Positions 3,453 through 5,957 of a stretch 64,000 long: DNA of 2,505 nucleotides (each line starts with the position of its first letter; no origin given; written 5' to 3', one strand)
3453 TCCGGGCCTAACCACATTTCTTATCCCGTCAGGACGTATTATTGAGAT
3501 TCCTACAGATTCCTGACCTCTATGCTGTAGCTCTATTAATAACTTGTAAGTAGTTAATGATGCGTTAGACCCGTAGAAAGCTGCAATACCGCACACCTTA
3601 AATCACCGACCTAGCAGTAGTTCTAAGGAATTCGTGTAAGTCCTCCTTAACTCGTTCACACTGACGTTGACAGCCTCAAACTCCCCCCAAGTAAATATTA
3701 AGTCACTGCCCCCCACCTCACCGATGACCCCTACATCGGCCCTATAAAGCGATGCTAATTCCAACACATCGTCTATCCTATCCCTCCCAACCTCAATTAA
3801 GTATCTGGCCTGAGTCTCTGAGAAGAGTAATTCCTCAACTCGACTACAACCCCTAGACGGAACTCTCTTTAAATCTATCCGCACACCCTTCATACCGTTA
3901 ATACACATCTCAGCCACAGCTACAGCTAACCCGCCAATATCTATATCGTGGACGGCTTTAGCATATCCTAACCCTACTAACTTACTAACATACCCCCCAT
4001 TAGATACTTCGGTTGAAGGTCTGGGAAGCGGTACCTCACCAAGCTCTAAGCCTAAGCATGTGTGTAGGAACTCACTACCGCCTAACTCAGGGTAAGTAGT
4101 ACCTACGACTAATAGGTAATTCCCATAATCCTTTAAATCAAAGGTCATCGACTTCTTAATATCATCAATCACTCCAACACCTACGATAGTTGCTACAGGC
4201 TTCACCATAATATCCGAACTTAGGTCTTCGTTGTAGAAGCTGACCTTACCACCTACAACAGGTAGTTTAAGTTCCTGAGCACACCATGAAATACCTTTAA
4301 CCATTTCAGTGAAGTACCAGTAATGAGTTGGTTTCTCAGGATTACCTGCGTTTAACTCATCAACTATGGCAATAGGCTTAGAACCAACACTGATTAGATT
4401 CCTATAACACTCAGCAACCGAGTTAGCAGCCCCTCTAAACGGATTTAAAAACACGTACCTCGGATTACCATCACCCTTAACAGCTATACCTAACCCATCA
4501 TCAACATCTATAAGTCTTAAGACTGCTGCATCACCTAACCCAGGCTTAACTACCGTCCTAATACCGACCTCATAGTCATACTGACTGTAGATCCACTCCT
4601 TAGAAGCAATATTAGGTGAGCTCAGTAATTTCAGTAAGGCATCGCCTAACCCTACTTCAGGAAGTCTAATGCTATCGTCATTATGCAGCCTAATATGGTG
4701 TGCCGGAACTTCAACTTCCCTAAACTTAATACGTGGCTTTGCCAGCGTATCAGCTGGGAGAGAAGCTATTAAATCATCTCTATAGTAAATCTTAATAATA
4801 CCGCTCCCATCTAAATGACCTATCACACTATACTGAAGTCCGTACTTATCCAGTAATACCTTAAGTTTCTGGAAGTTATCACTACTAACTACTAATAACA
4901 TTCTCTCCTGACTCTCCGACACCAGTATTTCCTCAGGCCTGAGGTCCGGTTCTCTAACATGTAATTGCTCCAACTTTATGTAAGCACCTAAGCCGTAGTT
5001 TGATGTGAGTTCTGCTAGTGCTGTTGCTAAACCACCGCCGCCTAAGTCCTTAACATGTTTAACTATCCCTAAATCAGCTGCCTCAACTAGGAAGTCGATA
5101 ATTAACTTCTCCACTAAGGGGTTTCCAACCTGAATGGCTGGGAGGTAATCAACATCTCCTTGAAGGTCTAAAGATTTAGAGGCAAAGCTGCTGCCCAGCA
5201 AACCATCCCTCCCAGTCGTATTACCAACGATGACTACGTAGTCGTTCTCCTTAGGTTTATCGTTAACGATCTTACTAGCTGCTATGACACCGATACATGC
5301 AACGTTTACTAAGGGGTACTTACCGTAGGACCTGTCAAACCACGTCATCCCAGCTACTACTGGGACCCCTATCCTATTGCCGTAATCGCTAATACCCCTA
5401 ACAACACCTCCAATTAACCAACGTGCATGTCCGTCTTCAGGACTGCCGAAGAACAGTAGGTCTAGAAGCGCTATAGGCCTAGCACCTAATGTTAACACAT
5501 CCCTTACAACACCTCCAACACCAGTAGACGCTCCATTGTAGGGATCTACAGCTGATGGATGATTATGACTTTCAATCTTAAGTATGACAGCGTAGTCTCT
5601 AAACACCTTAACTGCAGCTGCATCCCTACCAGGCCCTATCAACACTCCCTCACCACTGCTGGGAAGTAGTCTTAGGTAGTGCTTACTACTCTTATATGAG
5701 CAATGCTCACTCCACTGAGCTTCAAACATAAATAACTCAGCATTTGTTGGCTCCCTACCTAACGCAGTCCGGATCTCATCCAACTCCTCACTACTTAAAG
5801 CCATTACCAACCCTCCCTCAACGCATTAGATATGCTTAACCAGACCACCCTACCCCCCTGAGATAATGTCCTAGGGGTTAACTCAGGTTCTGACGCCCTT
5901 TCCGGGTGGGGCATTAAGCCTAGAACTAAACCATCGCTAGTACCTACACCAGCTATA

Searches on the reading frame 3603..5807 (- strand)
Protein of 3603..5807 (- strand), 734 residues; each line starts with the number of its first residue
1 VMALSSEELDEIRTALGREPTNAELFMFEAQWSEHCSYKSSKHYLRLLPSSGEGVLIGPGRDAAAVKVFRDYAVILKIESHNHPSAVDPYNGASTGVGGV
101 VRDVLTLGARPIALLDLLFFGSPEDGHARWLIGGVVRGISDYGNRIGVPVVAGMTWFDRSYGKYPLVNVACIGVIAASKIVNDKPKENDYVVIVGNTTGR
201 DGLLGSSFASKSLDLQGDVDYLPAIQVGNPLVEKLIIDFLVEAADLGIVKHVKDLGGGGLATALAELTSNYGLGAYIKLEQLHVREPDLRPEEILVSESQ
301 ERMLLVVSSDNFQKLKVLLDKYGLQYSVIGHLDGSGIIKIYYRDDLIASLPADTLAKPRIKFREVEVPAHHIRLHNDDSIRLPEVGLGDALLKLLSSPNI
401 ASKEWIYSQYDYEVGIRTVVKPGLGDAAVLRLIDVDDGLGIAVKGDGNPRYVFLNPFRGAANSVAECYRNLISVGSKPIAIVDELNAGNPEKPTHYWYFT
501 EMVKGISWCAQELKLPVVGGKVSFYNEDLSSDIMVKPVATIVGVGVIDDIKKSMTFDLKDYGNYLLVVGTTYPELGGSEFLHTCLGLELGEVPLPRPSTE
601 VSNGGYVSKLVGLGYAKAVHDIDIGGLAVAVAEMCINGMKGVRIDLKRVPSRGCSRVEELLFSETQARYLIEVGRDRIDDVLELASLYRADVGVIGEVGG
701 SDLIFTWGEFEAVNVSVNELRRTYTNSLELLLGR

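Call 46: search_protein_families(library=pfam, proteins=[window:3603-5807:-], max_evalue=0.00001)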
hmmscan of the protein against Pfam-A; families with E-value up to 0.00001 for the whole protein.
window:3603-5807:- (734 aa): 3 families
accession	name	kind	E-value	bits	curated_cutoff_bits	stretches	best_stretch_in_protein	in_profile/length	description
PF00586.29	AIRS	-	2.3e-48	163.7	24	2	60-175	1-112/112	AIR synthase related protein, N-terminal domain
PF02769.27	AIRS_C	-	6.1e-44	150.4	23.1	2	187-341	2-154/156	AIR synthase related protein, C-terminal domain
PF18072.6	FGAR-AT_linker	-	6.3e-14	52.7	26.6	1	2-39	10-50/50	Formylglycinamide ribonucleotide amidotransferase linker domain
